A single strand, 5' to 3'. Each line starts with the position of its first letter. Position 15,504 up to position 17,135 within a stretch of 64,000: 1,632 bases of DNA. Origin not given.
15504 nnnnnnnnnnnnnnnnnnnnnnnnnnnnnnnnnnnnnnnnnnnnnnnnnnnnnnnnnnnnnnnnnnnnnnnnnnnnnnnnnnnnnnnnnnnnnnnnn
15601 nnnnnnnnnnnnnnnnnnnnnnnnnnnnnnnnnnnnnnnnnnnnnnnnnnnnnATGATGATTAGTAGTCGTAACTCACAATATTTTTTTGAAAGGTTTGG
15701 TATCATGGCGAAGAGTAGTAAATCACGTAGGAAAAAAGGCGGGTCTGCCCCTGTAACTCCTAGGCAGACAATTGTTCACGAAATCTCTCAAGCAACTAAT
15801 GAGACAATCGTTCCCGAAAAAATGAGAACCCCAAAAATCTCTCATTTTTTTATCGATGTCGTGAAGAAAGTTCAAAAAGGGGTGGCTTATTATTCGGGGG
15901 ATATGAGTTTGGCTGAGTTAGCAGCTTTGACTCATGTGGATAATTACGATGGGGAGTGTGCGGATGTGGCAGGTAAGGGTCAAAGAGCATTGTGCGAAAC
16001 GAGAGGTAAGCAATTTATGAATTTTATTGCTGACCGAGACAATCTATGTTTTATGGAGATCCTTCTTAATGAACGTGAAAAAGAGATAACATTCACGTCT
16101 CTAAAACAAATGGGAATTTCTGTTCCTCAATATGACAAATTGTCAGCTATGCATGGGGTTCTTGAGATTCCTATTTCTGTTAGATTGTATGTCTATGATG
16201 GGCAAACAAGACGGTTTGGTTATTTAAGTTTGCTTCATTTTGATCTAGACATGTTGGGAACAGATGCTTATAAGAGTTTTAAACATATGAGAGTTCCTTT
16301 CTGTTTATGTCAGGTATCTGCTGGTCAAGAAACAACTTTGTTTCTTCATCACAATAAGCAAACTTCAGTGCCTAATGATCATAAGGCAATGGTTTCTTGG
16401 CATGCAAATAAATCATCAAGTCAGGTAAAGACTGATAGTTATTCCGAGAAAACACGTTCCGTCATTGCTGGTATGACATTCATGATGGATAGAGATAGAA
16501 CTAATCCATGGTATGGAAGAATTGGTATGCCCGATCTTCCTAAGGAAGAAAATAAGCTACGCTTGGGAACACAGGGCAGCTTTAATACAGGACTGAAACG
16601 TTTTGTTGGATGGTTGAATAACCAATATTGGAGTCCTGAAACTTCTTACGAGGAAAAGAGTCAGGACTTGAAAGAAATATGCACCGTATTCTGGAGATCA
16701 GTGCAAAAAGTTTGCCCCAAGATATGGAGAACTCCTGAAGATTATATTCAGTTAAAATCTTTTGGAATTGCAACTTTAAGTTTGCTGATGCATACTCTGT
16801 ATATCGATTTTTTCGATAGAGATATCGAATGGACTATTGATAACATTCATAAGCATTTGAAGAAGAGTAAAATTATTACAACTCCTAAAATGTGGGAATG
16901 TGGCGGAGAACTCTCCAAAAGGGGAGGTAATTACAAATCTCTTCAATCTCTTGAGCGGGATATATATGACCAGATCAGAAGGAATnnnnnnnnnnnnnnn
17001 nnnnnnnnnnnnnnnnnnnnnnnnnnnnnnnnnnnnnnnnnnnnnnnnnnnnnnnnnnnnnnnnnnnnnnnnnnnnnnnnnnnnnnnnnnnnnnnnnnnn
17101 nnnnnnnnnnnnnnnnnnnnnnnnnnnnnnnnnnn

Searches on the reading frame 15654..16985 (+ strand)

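Call 84: search_protein_families(library=phrogs, proteins=[window:15654-16985:+], max_evalue=0.00001)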
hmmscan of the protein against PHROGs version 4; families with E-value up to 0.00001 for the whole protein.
window:15654-16985:+ (444 aa): 0 families

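Call 99: search_protein_families(library=pfam, proteins=[window:15654-16985:+], max_evalue=0.0001)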
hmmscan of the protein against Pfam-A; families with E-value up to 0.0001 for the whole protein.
window:15654-16985:+ (444 aa): 1 family
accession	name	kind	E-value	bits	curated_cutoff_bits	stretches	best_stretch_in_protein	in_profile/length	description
PF14072.11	DndB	-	6.4e-09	35.8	29.1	1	69-235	3-149/338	DNA-sulfur modification-associated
